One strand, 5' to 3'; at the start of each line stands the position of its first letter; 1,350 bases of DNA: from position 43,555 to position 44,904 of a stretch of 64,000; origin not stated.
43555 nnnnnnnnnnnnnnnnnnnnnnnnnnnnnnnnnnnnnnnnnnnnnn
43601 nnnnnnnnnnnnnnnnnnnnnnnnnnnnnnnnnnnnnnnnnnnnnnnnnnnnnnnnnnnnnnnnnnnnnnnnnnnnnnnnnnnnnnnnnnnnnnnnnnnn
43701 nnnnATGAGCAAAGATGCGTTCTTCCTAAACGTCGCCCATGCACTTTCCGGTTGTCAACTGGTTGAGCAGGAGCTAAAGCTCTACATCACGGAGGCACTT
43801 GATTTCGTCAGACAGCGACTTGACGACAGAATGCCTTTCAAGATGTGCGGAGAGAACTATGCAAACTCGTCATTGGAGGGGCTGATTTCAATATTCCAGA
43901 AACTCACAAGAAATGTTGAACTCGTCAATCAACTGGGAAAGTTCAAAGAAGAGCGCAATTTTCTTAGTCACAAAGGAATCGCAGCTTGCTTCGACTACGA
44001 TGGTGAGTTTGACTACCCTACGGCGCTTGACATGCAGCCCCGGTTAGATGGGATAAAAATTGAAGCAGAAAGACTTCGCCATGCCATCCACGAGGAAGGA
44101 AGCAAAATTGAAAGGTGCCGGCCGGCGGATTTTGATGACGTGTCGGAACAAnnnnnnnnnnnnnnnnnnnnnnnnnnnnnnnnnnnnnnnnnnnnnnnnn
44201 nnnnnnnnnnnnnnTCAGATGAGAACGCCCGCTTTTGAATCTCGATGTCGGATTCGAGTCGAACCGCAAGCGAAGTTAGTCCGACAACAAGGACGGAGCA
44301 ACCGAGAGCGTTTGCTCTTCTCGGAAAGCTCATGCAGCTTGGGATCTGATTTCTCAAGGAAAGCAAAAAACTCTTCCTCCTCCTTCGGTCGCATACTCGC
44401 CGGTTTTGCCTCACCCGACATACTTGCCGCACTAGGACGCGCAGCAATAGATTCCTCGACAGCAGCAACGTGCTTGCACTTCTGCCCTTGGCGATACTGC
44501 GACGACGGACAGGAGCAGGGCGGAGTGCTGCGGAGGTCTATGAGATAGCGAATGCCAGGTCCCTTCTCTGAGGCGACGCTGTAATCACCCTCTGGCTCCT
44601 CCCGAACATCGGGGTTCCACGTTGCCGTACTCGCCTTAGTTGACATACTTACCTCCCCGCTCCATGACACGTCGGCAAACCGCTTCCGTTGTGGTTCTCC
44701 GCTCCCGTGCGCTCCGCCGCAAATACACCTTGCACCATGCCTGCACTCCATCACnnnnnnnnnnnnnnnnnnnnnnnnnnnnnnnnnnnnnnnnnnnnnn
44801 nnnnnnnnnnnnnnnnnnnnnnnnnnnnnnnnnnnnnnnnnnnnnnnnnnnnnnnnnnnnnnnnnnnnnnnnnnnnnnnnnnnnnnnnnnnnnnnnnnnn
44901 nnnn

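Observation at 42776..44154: Tandem paralogous HEPN-like proteins (E-R-N-x-L-S-H) bracketing a small ORF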

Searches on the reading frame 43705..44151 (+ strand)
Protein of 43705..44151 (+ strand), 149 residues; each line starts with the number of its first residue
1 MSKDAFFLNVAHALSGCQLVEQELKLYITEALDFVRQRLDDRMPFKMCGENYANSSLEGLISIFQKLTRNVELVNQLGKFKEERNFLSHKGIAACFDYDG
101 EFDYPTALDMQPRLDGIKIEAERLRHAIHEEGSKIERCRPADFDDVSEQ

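Call 7: search_protein_families(library=pfam, proteins=[window:43705-44151:+], max_evalue=1)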
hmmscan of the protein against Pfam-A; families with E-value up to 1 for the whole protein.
window:43705-44151:+ (149 aa): 0 families

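Call 8: search_protein_families(library=ncbifam, proteins=[window:43705-44151:+], max_evalue=1)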
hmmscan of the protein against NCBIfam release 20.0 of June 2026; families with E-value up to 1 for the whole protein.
window:43705-44151:+ (149 aa): 0 families

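Call 9: search_protein_families(library=padloc, proteins=[window:43705-44151:+], max_evalue=1)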
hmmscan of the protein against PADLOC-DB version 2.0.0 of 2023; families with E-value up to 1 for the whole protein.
window:43705-44151:+ (149 aa): 0 families

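Call 11: find_homologous_proteins(query=window:43705-44151:+)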
Query window:43705-44151:+ (149 aa): 412 proteins with E <= 0.001 among 430 candidates; the best 120 are listed.
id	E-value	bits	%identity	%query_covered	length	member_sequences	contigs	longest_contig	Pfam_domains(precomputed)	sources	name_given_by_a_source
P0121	1.4e-94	331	100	100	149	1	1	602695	-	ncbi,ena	-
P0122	1.6e-49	185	59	99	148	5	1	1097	-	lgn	-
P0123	2.0e-49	185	64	90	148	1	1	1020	-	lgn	-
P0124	2.8e-49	184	65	89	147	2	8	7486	-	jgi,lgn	-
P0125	2.8e-48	181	59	99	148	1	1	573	-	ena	-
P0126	2.9e-48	181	63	90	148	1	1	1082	-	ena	-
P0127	4.9e-48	180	64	91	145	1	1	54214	-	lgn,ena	-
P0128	6.0e-48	180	59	99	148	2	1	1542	-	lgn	-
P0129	6.5e-48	180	64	90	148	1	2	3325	-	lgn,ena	-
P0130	6.7e-48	180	64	91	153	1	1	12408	-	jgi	jgi:hypothetical protein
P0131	1.2e-47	179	63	90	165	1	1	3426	-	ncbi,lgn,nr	ncbi:MAG: hypothetical protein Q8O38_09735 [Sulfurimicrobium sp.]|nr:hypothetical protein [Sulfurimi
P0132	1.3e-47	179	65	89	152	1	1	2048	-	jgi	jgi:hypothetical protein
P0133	1.6e-47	179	60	99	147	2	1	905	-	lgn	-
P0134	1.8e-47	178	61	90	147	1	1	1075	-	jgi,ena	-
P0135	2.2e-47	178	59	99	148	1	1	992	-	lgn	-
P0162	4.9e-46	174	59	99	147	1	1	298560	-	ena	-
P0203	7.4e-45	170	60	90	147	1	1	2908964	-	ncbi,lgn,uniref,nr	ncbi:hypothetical protein A9404_12305 [Halothiobacillus diazotrophicus]|uniref:Uncharacterized prote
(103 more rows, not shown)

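Call 17: search_solved_structures(query=A2, max_evalue=10, show_alignments=2)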
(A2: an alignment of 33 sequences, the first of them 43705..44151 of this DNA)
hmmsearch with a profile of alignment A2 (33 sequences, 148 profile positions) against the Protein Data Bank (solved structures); distinct sequences matched with E-value up to 10: 6.
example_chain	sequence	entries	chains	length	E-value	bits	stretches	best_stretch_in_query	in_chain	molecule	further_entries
4ow2_A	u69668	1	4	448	0.0017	21.6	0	57-87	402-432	Yop effector YopM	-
2lcu_A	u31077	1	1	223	1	12.6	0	101-137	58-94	Bc28.1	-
1j5t_A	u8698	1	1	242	1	12.6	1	48-87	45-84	INDOLE-3-GLYCEROL PHOSPHATE SYNTHASE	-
1i4n_A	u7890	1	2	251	1.1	12.5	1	48-87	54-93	INDOLE-3-GLYCEROL PHOSPHATE SYNTHASE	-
9t8y_A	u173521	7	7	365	1.8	11.9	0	64-129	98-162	F-box/WD repeat-containing protein 1A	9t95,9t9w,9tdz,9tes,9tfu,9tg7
6zbc_D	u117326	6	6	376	6.3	10.1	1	39-136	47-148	Merozoite surface protein 1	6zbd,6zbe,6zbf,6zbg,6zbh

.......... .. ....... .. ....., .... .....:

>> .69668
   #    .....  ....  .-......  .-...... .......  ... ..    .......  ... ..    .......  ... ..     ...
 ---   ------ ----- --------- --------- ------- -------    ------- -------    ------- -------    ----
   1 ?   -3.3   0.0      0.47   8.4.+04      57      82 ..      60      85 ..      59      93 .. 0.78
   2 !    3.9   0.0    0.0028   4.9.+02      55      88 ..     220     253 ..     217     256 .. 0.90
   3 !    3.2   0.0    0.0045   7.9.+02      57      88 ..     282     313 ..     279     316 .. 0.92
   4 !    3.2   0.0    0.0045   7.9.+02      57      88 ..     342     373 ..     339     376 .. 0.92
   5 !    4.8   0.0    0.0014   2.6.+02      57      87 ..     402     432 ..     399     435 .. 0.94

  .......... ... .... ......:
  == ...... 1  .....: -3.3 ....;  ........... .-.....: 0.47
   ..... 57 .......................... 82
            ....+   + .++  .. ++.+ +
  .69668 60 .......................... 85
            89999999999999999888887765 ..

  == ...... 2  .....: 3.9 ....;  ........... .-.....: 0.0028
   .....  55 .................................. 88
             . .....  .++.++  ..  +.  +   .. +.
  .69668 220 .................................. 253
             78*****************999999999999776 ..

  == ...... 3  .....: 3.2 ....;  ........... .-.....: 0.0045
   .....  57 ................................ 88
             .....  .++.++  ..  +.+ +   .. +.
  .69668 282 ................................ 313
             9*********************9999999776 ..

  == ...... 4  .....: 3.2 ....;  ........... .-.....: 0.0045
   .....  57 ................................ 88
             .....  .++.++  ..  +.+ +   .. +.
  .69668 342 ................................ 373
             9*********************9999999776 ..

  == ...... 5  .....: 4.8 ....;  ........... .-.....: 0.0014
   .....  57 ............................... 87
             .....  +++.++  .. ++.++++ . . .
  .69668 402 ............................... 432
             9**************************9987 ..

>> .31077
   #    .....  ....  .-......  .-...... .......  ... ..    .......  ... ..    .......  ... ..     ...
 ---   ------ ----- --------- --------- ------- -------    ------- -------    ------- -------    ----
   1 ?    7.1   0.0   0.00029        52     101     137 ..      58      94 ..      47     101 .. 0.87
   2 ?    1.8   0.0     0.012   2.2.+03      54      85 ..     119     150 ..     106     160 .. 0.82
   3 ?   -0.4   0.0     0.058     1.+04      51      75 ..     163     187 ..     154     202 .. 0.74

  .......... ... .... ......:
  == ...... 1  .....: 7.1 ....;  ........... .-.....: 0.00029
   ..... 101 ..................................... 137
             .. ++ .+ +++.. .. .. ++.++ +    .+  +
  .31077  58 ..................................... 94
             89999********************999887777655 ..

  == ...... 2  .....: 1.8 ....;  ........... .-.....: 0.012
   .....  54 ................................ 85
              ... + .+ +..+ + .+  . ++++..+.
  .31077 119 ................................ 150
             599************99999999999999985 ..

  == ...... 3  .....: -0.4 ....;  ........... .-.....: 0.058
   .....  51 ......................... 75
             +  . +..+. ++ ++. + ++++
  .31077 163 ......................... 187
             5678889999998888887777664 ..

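Call 20: find_encoding_contigs(protein=P0203, flank=6000, max_places=3)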
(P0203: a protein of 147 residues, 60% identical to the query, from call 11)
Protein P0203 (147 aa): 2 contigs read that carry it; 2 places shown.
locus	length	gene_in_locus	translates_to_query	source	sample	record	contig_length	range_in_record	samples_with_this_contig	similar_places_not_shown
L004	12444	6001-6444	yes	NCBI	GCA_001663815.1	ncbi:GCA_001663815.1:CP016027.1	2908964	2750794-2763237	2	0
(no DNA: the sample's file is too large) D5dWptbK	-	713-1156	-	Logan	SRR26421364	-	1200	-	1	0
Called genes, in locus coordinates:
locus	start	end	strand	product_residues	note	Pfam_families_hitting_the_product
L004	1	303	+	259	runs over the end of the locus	PF02567:PhzC-PhzF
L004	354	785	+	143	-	-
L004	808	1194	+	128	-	PF00903:Glyoxalase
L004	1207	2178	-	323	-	PF13495:Phage_int_SAM_4, PF00589:Phage_integrase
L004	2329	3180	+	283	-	PF13676:TIR_2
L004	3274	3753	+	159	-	PF00583:Acetyltransf_1, PF13508:Acetyltransf_7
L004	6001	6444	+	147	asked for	-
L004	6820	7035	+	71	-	-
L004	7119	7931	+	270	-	PF14355:Abi_C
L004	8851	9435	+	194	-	-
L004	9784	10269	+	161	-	PF13302:Acetyltransf_3 (weak), PF00583:Acetyltransf_1, PF13673:Acetyltransf_10 (weak), PF13508:Acetyltransf_7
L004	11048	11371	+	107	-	PF18593:CdiI_2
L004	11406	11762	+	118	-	-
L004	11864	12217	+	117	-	-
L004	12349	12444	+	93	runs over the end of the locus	-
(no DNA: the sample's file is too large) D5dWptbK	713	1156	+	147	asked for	-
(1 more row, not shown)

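Call 22: find_encoding_contigs(protein=P0162, flank=5000, max_places=3)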
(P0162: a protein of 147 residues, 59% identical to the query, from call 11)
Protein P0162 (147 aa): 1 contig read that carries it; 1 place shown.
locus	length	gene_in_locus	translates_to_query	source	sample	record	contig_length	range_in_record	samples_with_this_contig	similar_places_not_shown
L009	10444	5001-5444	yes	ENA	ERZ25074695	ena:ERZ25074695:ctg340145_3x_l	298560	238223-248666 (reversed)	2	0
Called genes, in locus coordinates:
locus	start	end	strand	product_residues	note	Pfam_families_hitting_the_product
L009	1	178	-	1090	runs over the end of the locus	PF08376:NIT, PF00672:HAMP (weak), PF01590:GAF (weak), PF13185:GAF_2, PF20161:VpsR (faint), PF00512:HisKA, PF02518:HATPase_c, PF00072:Response_reg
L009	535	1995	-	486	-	PF13699:eCIS_core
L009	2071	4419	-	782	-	PF13699:eCIS_core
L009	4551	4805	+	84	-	-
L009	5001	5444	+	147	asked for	-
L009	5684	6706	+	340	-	-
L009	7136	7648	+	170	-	-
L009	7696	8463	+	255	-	-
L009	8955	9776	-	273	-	-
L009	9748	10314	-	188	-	-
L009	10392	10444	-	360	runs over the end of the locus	-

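Call 30: predict_structure(alignment_id=A2)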
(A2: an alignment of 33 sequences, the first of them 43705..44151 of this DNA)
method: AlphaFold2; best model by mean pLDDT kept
length: 149 residues; sequences in the alignment: 33
mean_pLDDT: 84.2   pTM: 0.75
mean pLDDT of the five models: 84.2, 82.3, 80.7, 80.5, 78.2
residues with pLDDT >= 90: 75; 70-90: 51; 50-70: 19; < 50: 4
segments of 3 or more residues with pLDDT < 50: 146-149
pLDDT, mean of each block of 10 residues (from residue 1): 90 92 91 78 65 84 89 96 86 85 91 93 95 75 50
secondary structure, 60 per line:
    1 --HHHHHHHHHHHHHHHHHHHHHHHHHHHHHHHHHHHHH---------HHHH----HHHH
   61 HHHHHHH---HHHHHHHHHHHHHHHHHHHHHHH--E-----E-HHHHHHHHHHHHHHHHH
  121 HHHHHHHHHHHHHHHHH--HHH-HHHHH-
elements in order: H3-39 H49-52 H57-67 H71-93 H104-137 H144-148

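Call 41: search_protein_families(library=pfam, alignment_id=A2, max_evalue=10)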
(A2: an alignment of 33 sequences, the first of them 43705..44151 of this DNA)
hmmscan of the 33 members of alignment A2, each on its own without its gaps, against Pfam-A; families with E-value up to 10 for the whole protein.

A. member 1, window:43705-44151:+ (149 aa): 0 families

B. families by the number of members that match (of 33 scanned): 25 families
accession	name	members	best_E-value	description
PF18299.6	R2K_2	8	0.0043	ATP-grasp domain, R2K clade family 2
PF17716.6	RIMC1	4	0.015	RAB7A-interacting MON1-CCZ1 complex subunit 1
PF24245.1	INO80F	4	0.028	INO80 complex subunit F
PF01740.26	STAS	3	0.017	STAS domain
PF19491.4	DUF6026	3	0.037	Family of unknown function (DUF6026)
PF08961.15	NRBF2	2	0.042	Nuclear receptor-binding factor 2, autophagy regulator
PF08759.17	GT-D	2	0.042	Glycosyltransferase GT-D fold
PF14182.11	YgaB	2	0.055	YgaB-like protein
PF05121.17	GvpK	1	0.012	Gas vesicle protein K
PF22029.2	PhyR_sigma2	1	0.017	Sigma2 domain of PhyR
PF22888.1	FIMAH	1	0.018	FIMAH domain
PF18455.6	GBR2_CC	1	0.031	Gamma-aminobutyric acid type B receptor subunit 2 coiled-coil domain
PF18739.6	HEPN_Apea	1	0.038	Apea-like HEPN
PF06256.17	Nucleo_LEF-12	1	0.079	Nucleopolyhedrovirus LEF-12 protein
PF20770.3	PAN2_N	1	0.094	PAN2 N-terminal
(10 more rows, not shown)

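Call 62: fold_search(model_id=the predicted structure, library=pdb)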
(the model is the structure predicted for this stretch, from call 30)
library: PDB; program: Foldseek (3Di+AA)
matches with E <= 10: 324; with E <= 0.001: 0
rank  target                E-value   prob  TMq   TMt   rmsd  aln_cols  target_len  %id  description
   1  5xsj_L                7.7e-02  0.75  0.27  0.30  15.2       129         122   18  XylFII-LytSN complex (released 2017-08-02)
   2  5xsd_L                1.6e-01  0.44  0.25  0.28  15.3       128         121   17  XylFII-LytSN complex mutant - D103A (released 2017-08-02)
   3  1f1m_A                2.5e-01  0.60  0.34  0.32  20.2       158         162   11  CRYSTAL STRUCTURE OF OUTER SURFACE PROTEIN C (OSPC) (released 2001-04-04)
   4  2asr                  5.0e-01  0.25  0.24  0.25  17.9       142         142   13  THE THREE-DIMENSIONAL STRUCTURE OF THE ASPARTATE RECEPTOR FROM ESCHERICHIA COLI (released 1994-11-01)
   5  4z9i_A                5.0e-01  0.21  0.26  0.24  20.2       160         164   11  Asp-TarS from E. coli (released 2016-07-20)
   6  6jx6_D                5.2e-01  0.33  0.28  0.29  13.5       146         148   13  Tetrameric form of Smac (released 2019-12-04)
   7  8s2p_AAA              6.1e-01  0.47  0.39  0.32  16.3       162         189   12  Crystal structure of Borrelia burgdorferi paralogous family 12 outer surface protein BBH37 (space group p21) (released 2025-03-05)
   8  4tx5_B                6.7e-01  0.28  0.29  0.27  13.2       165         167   14  Crystal structure of Smac-DIABLO (in space group P65) (released 2015-07-15)
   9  1lih                  6.7e-01  0.14  0.20  0.19  19.0       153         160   10  THREE-DIMENSIONAL STRUCTURES OF THE LIGAND-BINDING DOMAIN OF THE BACTERIAL ASPARTATE RECEPTOR WITH AND WITHOUT A LIGAND (released 1995-09-15)
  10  6db1_A                7.5e-01  0.35  0.34  0.36  16.6       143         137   18  2.0 Angstrom Resolution Crystal Structure of N-Terminal Ligand-Binding Domain of Putative Methyl-Accepting Chemotaxis  (released 2018-05-16)
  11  7bml_C                7.8e-01  0.38  0.35  0.34  17.8       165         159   12  Crystal structure of outer surface protein C (OspC) from Borrelia burgdorferi (released 2021-02-10)
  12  4z9h_A                7.8e-01  0.21  0.26  0.24  19.1       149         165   13  Asp-Tar from E. coli (released 2016-07-20)
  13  5w93_A                8.3e-01  0.54  0.37  0.41  16.9       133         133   16  p130Cas complex with paxillin LD1 (released 2017-09-06)
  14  2lig_A                8.3e-01  0.25  0.29  0.28  19.9       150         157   12  THREE-DIMENSIONAL STRUCTURES OF THE LIGAND-BINDING DOMAIN OF THE BACTERIAL ASPARTATE RECEPTOR WITH AND WITHOUT A LIGAN (released 1995-09-15)
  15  6egc                  8.3e-01  0.20  0.27  0.27  19.9       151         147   11  Single-chain version of 2L4HC2_23 (PDB 5J0K) (released 2019-05-29)
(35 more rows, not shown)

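Call 63: search_protein_families(library=phrogs, proteins=[window:43705-44151:+], max_evalue=0.1)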
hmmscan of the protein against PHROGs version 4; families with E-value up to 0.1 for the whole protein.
window:43705-44151:+ (149 aa): 0 families

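Call 64: find_related_loci(query=A2, collection=metagenome_contigs, flank=5000)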
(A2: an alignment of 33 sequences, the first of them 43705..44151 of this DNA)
Query A2 (149 aa) in metagenome_contigs; peptide patterns used: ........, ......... (x = any residue, [..] = any of these).
229 stretches matched a pattern; 93 encode a relative of the query (tblastn E <= 1e-3); the best 80 are kept; 80 distinct loci.
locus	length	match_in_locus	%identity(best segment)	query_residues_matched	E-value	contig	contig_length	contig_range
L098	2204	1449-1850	65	1-134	8e-57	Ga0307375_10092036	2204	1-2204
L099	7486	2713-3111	65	1-133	4e-55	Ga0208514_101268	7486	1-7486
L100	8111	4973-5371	65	2-134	5e-54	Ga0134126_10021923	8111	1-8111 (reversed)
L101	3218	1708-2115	63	1-136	1e-53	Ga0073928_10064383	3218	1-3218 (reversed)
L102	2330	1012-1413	63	1-134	7e-53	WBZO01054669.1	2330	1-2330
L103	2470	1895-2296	63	1-134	2e-52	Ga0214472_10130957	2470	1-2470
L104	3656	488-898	59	1-137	9e-52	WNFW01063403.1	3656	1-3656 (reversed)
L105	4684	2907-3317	59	1-137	9e-52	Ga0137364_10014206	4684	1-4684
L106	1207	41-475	59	1-147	5e-54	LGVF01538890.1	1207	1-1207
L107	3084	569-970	63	1-134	3e-51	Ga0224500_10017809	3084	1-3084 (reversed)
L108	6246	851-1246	62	3-134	4e-51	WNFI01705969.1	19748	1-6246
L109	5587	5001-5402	61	1-134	1e-50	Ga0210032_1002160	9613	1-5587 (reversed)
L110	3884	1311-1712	61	1-134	1e-50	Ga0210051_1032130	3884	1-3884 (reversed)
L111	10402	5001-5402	60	1-134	4e-50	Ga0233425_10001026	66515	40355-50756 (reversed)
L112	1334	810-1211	60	1-134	3e-52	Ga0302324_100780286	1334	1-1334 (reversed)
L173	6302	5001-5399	50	1-133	6e-40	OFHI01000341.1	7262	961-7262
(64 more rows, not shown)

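Call 72: search_protein_families(library=pfam, proteins=[L173:2135-2815:+], max_evalue=0.01)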
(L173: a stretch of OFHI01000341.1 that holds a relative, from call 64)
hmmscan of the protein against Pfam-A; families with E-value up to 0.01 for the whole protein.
L173:2135-2815:+ (227 aa): 2 families
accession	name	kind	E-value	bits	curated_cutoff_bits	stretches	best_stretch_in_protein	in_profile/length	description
PF13643.11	DUF4145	-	0.00073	20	23.1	1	111-166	35-80/88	Domain of unknown function (DUF4145)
PF05068.17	MtlR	-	0.0012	19.3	25.2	1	117-175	56-114/165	Mannitol repressor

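Call 78: search_dna_similar(query=window:43705-44151:+, collection=plasmids, mode=protein, max_rows=15)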
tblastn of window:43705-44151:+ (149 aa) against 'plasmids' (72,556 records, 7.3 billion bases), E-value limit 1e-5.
Records with a match: 1; places in all: 1; records where one place covers at least 80% of the query: 1.
Best place of each record, by identity: <60% 1.
By first word of the organism name: Pseudoalteromonas 1.
By predicted mobility (MOB-suite, as given by PLSDB): non-mobilizable 1.
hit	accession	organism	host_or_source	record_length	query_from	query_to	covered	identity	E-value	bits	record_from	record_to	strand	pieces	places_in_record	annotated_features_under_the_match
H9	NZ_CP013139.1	Pseudoalteromonas sp. Bsw20308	seawater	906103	1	134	90%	49.3%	1e-32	127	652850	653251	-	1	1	hypothetical protein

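Call 80: get_annotated_region(hit=H9, flank=4000)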
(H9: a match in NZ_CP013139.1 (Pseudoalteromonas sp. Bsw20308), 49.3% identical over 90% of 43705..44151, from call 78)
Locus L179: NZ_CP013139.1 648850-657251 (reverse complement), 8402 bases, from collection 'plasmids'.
description: Pseudoalteromonas sp. Bsw20308 plasmid pPBSW1, complete sequence
organism: Pseudoalteromonas sp. Bsw20308 (NCBI taxid 283699)
taxonomy: Bacteria; Pseudomonadota; Gammaproteobacteria; Alteromonadales; Pseudoalteromonadaceae; Pseudoalteromonas; Pseudoalteromonas sp. Bsw20308
host: -; source: seawater; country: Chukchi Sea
typing (MOB-suite, as given by PLSDB): non-mobilizable
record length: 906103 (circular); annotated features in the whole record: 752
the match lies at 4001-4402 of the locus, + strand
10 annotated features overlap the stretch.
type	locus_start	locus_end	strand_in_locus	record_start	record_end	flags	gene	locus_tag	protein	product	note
CDS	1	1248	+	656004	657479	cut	-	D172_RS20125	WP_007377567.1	hypothetical protein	-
CDS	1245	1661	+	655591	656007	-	-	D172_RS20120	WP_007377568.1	DUF2523 family protein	-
CDS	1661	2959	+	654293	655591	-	-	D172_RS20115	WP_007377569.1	zonular occludens toxin domain-containing protein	-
CDS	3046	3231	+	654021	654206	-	-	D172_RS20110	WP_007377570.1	hypothetical protein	-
CDS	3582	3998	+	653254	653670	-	-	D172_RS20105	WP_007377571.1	hypothetical protein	-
CDS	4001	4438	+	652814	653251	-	-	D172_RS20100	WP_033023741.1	hypothetical protein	-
CDS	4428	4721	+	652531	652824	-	-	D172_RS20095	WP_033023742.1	hypothetical protein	-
CDS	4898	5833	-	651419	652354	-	-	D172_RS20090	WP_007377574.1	DUF2971 domain-containing protein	-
CDS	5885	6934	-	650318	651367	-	-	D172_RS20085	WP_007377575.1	patatin-like phospholipase family protein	GO:0006629 - lipid metabolic process [Evidence IEA]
CDS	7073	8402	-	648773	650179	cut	-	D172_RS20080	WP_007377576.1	alanine/glycine:cation symporter family protein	GO:0006865 - amino acid transport [Evidence IEA]; GO:0006814 - sodium ion transport [Evidence IEA]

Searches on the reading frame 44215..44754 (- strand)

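Call 7: search_protein_families(library=pfam, proteins=[window:44215-44754:-], max_evalue=1)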
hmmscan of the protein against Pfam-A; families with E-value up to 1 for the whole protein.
window:44215-44754:- (179 aa): 2 families
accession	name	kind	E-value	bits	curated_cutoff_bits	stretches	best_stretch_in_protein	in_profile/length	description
PF04434.22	SWIM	-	4.4e-05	23.4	19.6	1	80-102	15-36/38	SWIM zinc finger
PF15332.11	LIME1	-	0.054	13.4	27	1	104-156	17-68/232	Lck-interacting transmembrane adapter 1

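Call 8: search_protein_families(library=ncbifam, proteins=[window:44215-44754:-], max_evalue=1)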
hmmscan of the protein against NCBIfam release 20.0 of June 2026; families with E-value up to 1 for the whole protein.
window:44215-44754:- (179 aa): 2 families
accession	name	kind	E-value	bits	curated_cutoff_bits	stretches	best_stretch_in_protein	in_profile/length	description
NF040896.1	SP_0009_fam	equivalog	0.12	12.4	33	1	132-146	11-25/32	SP_0009 family protein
NF033623.1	urate_HpxO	equivalog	0.21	10.5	500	1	95-152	179-236/381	FAD-dependent urate hydroxylase HpxO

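Call 9: search_protein_families(library=padloc, proteins=[window:44215-44754:-], max_evalue=1)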
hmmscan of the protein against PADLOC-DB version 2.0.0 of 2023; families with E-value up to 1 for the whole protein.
window:44215-44754:- (179 aa): 1 family
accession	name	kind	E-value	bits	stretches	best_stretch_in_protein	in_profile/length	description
PDLC05053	PDC-S62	-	0.0074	12.9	1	78-133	67-112/566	-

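Call 63: search_protein_families(library=phrogs, proteins=[window:44215-44754:-], max_evalue=0.1)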
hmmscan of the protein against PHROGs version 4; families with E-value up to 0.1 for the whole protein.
window:44215-44754:- (179 aa): 1 family
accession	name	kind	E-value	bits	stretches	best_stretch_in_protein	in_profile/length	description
phrog_17897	-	unknown function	0.00019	22.3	1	51-106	35-90/129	-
